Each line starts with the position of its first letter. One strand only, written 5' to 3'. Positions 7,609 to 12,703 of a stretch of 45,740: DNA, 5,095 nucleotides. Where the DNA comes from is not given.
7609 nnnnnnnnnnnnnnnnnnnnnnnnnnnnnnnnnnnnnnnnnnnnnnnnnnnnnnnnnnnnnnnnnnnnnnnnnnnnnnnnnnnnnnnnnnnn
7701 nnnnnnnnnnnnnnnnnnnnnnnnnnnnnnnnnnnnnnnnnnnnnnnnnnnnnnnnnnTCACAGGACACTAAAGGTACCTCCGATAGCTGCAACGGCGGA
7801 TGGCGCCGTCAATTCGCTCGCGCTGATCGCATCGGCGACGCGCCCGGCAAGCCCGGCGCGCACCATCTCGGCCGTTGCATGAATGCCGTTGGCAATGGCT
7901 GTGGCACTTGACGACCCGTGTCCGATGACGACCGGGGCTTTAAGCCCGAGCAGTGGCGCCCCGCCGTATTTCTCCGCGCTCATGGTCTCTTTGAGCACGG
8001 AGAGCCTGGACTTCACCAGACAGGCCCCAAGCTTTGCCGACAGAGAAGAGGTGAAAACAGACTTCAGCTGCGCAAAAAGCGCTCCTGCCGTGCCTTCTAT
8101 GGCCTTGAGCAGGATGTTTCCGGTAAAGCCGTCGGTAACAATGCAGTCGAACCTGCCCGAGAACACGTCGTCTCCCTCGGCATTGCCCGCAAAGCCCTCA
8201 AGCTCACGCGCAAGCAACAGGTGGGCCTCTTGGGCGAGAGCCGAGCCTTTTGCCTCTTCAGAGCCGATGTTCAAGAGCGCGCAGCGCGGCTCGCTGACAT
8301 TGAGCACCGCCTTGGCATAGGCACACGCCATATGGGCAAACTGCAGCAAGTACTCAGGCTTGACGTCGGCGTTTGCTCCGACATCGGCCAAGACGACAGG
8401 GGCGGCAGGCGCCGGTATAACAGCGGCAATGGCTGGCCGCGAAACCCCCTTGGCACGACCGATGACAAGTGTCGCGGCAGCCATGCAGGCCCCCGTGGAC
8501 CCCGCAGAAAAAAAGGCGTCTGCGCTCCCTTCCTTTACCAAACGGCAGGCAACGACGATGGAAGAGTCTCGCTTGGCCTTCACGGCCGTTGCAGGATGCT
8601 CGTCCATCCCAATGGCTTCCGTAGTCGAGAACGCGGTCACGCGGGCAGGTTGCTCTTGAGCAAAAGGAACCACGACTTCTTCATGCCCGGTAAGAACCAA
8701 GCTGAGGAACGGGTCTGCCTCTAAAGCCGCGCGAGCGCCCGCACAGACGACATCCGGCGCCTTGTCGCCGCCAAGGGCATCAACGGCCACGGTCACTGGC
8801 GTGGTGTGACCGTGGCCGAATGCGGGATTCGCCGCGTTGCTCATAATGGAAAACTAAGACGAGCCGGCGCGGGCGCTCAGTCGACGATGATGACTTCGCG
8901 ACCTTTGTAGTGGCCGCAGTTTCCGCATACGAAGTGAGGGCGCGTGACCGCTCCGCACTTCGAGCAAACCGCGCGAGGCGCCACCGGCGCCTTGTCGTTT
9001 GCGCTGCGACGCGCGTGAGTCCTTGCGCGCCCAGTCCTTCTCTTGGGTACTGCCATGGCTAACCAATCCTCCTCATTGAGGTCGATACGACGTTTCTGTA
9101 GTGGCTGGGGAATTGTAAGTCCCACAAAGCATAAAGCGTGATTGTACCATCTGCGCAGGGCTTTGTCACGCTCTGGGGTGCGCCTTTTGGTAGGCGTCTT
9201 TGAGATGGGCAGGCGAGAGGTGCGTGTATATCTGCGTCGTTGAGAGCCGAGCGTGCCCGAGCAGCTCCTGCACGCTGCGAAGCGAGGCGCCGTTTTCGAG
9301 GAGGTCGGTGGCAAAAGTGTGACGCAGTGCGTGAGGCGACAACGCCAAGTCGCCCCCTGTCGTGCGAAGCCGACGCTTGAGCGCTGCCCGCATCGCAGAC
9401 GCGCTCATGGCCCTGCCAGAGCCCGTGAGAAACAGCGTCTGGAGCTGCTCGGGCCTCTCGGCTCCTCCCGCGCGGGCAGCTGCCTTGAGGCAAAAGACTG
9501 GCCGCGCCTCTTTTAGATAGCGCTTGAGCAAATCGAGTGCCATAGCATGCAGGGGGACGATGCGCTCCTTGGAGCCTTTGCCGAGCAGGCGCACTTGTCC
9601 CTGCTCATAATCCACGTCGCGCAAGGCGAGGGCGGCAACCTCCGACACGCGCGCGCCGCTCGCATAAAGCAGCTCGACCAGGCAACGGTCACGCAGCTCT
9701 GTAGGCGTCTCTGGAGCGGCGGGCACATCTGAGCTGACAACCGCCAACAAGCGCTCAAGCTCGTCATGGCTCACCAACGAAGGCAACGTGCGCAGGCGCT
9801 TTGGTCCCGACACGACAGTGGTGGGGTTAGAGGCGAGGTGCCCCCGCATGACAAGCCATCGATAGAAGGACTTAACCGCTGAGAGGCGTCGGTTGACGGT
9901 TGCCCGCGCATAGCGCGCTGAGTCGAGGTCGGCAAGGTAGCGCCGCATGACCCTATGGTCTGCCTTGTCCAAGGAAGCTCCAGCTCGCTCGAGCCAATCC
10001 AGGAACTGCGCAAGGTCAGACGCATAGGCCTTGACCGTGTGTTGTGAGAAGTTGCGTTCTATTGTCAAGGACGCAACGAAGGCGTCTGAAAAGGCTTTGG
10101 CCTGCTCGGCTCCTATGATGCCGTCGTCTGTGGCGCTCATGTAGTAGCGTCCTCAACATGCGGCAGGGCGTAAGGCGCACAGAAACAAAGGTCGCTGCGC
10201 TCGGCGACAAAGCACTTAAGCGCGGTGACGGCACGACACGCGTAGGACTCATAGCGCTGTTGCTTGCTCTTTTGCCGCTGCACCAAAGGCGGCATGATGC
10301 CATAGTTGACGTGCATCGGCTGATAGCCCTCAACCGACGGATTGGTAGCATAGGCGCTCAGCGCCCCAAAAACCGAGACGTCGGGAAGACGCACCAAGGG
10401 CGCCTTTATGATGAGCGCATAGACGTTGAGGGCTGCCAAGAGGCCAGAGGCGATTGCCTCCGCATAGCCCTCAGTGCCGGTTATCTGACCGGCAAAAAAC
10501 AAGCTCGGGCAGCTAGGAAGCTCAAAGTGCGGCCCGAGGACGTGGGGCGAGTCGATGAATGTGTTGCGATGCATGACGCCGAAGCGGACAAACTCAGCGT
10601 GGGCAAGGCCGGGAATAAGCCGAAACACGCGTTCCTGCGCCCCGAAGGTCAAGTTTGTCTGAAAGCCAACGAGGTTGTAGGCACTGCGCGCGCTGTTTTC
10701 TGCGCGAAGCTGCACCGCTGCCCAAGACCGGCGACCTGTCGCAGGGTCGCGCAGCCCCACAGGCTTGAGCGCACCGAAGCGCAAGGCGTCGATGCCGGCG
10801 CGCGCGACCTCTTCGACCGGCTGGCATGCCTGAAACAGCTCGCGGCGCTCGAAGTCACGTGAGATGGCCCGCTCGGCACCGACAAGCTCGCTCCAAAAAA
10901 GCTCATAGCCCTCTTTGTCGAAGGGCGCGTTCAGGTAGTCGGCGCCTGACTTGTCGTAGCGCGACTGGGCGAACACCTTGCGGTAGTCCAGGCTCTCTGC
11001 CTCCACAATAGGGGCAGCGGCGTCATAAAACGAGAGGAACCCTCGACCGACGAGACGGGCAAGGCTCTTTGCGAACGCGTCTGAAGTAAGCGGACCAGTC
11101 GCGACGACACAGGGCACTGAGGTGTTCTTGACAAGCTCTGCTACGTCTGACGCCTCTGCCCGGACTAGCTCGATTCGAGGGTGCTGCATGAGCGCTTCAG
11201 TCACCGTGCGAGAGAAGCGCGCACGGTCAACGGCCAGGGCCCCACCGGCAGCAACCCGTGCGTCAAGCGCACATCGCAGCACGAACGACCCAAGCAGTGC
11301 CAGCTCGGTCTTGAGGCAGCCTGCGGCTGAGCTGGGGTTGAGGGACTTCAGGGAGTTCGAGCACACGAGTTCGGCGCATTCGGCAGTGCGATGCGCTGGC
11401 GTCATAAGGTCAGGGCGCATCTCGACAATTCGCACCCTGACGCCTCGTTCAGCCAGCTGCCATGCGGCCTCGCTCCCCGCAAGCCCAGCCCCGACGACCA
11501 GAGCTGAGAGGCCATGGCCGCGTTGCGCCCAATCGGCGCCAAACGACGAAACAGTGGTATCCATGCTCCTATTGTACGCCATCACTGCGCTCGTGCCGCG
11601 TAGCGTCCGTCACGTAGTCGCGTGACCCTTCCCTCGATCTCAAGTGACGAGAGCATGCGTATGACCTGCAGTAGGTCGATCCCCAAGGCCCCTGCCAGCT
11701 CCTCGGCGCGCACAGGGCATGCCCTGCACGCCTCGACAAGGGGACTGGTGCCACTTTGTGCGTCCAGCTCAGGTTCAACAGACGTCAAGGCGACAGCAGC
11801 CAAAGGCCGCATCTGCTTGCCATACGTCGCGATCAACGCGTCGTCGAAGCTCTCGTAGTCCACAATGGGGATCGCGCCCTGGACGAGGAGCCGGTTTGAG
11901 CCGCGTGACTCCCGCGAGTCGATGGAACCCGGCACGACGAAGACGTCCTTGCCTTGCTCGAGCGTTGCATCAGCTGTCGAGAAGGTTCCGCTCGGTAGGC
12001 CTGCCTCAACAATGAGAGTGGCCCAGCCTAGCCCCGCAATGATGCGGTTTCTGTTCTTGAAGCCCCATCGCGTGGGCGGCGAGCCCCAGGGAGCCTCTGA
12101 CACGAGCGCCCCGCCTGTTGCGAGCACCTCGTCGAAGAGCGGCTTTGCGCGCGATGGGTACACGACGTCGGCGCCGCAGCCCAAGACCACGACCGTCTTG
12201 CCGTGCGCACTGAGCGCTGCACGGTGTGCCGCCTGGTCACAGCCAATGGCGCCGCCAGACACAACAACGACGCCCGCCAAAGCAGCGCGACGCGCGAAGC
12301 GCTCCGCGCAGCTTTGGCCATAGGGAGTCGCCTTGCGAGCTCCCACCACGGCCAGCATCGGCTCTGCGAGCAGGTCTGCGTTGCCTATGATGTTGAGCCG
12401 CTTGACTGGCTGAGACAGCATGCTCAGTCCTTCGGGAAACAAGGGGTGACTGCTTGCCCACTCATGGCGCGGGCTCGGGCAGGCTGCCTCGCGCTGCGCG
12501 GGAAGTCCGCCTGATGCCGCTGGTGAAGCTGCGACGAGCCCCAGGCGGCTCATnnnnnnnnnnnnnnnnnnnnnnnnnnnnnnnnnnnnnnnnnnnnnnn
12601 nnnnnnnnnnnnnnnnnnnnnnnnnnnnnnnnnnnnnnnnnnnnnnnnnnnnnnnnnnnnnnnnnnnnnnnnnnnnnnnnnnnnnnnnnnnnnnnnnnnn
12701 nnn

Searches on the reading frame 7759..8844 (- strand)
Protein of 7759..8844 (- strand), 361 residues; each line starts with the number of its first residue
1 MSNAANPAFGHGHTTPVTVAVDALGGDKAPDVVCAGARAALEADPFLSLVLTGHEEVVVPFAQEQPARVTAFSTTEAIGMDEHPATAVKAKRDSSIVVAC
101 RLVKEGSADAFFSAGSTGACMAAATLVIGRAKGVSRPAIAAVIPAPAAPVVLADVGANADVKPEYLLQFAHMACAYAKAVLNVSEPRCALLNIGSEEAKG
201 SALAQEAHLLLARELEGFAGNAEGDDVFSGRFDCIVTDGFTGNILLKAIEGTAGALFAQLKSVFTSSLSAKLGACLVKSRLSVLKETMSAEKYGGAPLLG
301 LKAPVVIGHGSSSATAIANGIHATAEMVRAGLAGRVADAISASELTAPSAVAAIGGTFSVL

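Call 18: search_protein_families(library=pfam, proteins=[window:7759-8844:-], max_evalue=0.001)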
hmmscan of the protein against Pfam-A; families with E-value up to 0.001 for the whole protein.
window:7759-8844:- (361 aa): 2 families
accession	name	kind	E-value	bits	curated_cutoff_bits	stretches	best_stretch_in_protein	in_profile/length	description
PF02504.20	FA_synthesis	-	1.7e-93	313.7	29.1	1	17-333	1-322/324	Fatty acid synthesis protein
PF01515.24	PTA_PTB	-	1.5e-05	25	24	1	76-197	85-207/319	Phosphate acetyl/butaryl transferase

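Call 76: find_homologous_proteins(query=window:7762-8844:-, max_evalue=1e-30)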
Query window:7762-8844:- (361 aa): 7916 proteins with E <= 1e-30 among 8000 candidates; the best 120 are listed.
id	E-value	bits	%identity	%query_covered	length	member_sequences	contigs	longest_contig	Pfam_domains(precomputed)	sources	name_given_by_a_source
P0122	2.3e-221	752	100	100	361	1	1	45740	PF02504.21,PF01515.25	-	-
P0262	2.8e-136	472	68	90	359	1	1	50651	PF02504.21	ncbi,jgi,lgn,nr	ncbi:MAG: phosphate acyltransferase PlsX [Coriobacteriales bacterium]|jgi:glycerol-3-phosphate acylt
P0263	8.3e-133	461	68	92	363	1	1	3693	PF02504.21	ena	-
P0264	1.1e-131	457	67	91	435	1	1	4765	PF02504.21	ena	-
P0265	4.4e-131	455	65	93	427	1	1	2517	PF02504.21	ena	-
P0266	2.6e-130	453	65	90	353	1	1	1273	PF02504.21,PF01515.25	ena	-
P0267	3.3e-128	446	65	93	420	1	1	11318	PF02504.21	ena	-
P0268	2.1e-125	437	65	90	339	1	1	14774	PF02504.21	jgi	-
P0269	3.6e-125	436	64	91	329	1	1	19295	PF02504.21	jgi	jgi:glycerol-3-phosphate acyltransferase PlsX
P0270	4.8e-124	432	63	90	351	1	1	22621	PF02504.21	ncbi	-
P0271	3.2e-123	430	64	90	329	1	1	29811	PF02504.21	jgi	jgi:glycerol-3-phosphate acyltransferase PlsX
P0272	1.2e-122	428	63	91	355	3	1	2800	PF02504.21,PF01515.25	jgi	jgi:glycerol-3-phosphate acyltransferase PlsX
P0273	1.5e-121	424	63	90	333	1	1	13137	PF02504.21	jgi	jgi:glycerol-3-phosphate acyltransferase PlsX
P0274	1.5e-121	424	61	91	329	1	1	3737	PF02504.21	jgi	jgi:glycerol-3-phosphate acyltransferase PlsX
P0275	1.7e-121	424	64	90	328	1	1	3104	PF02504.21,PF01515.25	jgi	jgi:glycerol-3-phosphate acyltransferase PlsX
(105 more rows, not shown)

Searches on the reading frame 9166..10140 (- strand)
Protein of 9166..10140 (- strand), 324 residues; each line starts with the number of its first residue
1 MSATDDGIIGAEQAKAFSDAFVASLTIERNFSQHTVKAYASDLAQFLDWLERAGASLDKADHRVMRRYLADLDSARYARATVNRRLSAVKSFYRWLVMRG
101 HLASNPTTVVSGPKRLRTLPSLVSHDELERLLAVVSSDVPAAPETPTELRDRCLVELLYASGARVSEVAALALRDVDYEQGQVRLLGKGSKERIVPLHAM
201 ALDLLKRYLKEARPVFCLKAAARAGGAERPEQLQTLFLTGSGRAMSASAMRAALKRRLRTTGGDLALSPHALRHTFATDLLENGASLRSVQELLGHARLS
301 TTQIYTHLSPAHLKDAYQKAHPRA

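Call 18: search_protein_families(library=pfam, proteins=[window:9166-10140:-], max_evalue=0.001)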
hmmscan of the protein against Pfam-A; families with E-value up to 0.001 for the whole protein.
window:9166-10140:- (324 aa): 3 families
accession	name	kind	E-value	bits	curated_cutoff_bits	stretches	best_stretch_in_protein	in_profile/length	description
PF00589.27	Phage_integrase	-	2e-42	145.3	27.1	1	124-311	4-171/172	Phage integrase family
PF02899.23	Phage_int_SAM_1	-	5.6e-22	78.3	22.3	1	19-100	2-83/83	Phage integrase, N-terminal SAM-like domain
PF13495.12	Phage_int_SAM_4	-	4.3e-09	37.1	27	1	21-98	5-80/85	Phage integrase, N-terminal SAM-like domain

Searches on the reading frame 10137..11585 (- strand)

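Call 18: search_protein_families(library=pfam, proteins=[window:10137-11585:-], max_evalue=0.001)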
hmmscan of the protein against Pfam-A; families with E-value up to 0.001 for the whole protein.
window:10137-11585:- (482 aa): 7 families
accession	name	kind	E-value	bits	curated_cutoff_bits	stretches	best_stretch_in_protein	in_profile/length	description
PF01134.28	GIDA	-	2.3e-85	287.5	22.1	1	29-390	3-385/391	Glucose inhibited division protein A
PF13450.12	NAD_binding_8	-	3e-07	31.1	21.9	1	30-60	1-31/68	NAD(P)-binding Rossmann-like domain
PF07992.20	Pyr_redox_2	-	5.9e-06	26.4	26.1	1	26-65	143-181/291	Pyridine nucleotide-disulphide oxidoreductase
PF00070.33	Pyr_redox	-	3.5e-05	24.7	22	1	28-63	2-36/82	Pyridine nucleotide-disulphide oxidoreductase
PF01266.30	DAO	-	3.6e-05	23.9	27.9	1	29-76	3-48/353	FAD dependent oxidoreductase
PF00890.30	FAD_binding_2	-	7.9e-05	22.4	20.4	1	28-56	2-30/414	FAD binding domain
PF01494.25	FAD_binding_3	-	0.00029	20.6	22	1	28-59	4-35/349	FAD binding domain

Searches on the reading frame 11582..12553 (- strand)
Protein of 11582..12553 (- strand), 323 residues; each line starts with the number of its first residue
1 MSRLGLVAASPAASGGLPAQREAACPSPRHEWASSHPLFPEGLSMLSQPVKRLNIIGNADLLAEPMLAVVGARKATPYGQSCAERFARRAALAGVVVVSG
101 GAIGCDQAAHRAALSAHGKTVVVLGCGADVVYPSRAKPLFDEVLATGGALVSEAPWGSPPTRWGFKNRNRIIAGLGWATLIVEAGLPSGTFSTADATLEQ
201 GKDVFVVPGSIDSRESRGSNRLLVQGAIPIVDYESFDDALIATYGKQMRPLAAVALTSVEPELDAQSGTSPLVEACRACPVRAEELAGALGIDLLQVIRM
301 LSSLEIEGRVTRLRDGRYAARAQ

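Call 18: search_protein_families(library=pfam, proteins=[window:11582-12553:-], max_evalue=0.001)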
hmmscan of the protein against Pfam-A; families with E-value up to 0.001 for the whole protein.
window:11582-12553:- (323 aa): 3 families
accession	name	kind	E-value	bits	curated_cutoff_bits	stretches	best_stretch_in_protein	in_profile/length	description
PF02481.21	DNA_processg_A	-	1.8e-60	204.2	29.6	1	35-230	13-210/212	DNA recombination-mediator protein A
PF18306.6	LDcluster4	-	3.5e-06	27.1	26.3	1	67-124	4-62/151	SLOG cluster4 family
PF17782.7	DprA_WH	-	1.5e-05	25.4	22.9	1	269-316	14-61/61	DprA winged helix domain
